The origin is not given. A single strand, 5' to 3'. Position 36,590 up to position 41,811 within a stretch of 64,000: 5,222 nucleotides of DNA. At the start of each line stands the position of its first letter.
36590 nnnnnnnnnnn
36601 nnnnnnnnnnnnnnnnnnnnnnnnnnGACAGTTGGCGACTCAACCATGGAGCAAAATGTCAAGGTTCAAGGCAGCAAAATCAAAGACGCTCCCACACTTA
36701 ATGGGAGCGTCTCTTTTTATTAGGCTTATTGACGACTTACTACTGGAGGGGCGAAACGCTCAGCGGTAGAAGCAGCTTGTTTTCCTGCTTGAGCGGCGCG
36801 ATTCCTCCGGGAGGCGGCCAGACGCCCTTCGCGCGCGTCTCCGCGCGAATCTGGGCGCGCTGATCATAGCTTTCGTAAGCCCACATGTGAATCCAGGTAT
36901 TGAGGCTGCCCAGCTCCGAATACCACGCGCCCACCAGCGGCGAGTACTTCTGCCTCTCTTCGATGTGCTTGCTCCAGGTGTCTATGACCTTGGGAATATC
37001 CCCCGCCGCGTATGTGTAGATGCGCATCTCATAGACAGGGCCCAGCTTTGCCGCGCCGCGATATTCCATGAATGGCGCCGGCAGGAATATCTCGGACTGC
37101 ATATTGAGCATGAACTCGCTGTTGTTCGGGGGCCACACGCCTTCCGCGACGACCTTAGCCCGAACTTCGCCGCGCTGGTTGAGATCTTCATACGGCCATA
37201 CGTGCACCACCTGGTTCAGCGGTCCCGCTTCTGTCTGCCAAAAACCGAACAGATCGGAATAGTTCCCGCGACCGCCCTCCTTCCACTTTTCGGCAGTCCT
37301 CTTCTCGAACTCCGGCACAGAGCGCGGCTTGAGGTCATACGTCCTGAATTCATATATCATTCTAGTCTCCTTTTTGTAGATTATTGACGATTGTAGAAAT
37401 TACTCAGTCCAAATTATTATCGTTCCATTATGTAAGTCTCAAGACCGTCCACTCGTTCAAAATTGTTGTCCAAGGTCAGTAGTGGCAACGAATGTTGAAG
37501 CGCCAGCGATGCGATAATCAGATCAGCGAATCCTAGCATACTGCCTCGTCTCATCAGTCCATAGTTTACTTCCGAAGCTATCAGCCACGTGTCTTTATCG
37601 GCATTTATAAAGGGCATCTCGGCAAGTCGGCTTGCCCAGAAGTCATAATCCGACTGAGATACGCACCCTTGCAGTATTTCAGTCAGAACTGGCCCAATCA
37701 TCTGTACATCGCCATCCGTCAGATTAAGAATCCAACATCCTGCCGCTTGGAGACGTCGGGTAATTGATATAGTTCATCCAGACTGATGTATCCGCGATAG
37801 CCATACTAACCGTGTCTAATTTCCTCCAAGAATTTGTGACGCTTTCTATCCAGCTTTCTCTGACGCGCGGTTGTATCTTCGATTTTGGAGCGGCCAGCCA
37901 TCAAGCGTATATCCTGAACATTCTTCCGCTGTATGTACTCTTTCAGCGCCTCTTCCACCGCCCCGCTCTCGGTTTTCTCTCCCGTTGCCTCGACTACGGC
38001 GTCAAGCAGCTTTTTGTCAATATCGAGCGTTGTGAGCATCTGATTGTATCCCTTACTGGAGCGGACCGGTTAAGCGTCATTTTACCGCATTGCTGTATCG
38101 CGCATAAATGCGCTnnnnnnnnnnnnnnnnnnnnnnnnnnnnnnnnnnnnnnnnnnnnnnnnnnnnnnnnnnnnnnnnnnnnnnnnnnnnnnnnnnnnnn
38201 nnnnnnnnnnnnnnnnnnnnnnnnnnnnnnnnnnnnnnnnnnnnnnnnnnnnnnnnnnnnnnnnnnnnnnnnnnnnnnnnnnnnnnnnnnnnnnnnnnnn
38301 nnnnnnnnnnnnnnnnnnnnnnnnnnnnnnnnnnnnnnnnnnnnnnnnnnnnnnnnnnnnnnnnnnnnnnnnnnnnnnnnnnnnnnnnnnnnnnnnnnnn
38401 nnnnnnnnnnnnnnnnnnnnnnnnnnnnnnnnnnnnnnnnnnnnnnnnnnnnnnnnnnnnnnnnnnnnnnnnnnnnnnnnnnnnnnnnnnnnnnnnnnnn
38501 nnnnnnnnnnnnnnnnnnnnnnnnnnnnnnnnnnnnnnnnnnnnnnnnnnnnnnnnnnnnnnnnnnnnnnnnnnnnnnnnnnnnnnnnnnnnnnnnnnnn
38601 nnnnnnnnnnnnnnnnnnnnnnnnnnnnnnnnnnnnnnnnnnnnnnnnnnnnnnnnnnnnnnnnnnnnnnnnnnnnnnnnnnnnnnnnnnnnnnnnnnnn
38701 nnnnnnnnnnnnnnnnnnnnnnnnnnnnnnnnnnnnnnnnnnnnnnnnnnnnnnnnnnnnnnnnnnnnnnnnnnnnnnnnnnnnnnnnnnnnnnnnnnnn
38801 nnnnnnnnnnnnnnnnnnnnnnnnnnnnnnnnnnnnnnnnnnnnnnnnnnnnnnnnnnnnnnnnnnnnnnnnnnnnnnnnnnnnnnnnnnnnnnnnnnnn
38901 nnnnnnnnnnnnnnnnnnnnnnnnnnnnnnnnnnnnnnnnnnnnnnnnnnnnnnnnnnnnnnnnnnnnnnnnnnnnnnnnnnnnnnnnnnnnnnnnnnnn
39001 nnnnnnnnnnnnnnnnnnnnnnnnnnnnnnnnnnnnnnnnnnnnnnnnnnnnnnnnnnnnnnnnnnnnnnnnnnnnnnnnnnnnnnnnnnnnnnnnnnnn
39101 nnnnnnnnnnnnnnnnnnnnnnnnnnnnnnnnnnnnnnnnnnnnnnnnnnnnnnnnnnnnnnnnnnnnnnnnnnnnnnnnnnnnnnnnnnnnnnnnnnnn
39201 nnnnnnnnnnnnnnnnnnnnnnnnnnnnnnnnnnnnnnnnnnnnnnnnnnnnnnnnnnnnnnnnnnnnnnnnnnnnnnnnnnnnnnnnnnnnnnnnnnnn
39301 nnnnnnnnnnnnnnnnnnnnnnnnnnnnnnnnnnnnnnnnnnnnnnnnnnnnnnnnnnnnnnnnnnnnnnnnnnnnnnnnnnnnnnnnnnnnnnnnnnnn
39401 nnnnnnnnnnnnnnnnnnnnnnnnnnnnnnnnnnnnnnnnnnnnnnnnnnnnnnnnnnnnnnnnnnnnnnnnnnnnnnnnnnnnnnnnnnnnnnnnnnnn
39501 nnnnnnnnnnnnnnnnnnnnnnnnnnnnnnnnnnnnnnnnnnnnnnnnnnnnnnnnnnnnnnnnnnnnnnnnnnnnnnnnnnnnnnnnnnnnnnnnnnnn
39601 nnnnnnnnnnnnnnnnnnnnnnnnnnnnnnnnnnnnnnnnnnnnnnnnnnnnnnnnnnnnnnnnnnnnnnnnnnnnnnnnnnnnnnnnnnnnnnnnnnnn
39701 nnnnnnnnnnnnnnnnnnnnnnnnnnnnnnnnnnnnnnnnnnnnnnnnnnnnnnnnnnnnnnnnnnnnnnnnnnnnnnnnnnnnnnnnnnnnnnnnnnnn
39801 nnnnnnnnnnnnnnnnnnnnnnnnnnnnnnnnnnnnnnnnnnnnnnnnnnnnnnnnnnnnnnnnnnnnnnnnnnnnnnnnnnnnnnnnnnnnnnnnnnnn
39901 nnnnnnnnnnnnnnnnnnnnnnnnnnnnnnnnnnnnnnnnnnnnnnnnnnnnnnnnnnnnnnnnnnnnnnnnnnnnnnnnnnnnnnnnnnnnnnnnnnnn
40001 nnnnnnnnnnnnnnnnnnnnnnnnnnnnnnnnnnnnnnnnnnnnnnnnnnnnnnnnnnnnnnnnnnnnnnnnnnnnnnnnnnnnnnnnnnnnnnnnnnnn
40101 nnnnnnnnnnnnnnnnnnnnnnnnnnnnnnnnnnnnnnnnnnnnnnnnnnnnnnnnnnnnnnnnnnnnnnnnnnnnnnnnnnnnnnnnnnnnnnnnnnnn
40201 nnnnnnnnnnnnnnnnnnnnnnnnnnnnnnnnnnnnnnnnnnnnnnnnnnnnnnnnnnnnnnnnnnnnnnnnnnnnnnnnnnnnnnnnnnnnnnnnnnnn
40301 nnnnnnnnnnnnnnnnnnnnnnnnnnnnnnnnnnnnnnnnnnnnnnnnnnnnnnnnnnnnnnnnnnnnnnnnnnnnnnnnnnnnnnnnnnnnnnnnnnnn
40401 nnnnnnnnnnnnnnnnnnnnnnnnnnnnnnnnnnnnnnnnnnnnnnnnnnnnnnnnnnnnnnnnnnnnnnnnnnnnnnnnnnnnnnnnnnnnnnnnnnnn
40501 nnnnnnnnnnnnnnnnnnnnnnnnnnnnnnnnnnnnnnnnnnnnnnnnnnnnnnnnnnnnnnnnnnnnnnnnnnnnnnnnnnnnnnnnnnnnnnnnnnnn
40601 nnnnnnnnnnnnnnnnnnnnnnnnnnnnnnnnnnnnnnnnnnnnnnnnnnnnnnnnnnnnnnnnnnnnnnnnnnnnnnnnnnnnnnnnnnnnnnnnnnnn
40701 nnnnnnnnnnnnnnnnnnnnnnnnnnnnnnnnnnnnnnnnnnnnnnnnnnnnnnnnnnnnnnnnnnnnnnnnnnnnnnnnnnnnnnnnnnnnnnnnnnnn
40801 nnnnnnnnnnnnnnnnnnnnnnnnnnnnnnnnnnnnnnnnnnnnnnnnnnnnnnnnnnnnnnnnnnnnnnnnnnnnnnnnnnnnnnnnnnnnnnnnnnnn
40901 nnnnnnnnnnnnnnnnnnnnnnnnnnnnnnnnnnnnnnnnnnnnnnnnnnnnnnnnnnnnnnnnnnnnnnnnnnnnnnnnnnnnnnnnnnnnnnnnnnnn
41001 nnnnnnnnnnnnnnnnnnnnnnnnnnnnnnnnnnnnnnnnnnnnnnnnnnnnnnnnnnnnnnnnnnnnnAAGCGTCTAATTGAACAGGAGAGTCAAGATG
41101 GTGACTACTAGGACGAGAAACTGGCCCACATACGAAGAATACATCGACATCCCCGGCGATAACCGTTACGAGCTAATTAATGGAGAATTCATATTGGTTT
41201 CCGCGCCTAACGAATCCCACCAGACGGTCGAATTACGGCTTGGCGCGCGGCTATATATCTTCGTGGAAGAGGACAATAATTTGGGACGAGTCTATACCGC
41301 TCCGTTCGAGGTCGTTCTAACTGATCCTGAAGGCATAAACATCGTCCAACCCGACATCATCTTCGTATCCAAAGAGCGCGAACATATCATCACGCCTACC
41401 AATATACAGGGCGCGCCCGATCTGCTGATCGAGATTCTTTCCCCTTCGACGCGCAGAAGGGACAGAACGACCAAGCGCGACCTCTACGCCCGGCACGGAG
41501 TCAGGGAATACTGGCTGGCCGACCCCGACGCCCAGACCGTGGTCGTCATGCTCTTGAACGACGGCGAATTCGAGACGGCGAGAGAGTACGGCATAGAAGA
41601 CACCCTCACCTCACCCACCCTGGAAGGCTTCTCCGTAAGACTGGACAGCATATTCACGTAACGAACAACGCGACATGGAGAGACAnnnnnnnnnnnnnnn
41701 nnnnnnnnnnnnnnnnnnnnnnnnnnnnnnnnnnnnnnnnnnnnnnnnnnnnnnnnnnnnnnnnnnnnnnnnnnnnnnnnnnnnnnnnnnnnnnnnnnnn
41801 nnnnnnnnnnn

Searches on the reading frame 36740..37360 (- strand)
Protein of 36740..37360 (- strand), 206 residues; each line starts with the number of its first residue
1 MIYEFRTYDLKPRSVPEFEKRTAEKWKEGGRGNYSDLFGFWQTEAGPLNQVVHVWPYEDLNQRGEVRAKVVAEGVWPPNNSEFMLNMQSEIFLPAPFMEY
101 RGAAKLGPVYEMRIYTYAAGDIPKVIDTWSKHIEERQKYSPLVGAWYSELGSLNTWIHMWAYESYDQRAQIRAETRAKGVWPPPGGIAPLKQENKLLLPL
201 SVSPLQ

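Call 25: search_protein_families(library=pfam, proteins=[window:36740-37360:-], max_evalue=0.00001)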
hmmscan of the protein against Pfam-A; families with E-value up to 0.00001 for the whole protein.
window:36740-37360:- (206 aa): 1 family
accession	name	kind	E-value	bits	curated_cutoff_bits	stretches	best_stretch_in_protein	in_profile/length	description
PF07978.19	NIPSNAP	-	2.9e-46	156.3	22.3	2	3-97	1-100/102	NIPSNAP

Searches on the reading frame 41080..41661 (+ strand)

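Call 26: search_protein_families(library=pfam, proteins=[window:41080-41661:+], max_evalue=0.00001)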
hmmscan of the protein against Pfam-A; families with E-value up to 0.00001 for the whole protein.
window:41080-41661:+ (193 aa): 1 family
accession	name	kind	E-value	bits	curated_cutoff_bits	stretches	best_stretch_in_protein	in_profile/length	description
PF05685.18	Uma2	-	6.5e-35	120.6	27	1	19-187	2-170/172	Putative restriction endonuclease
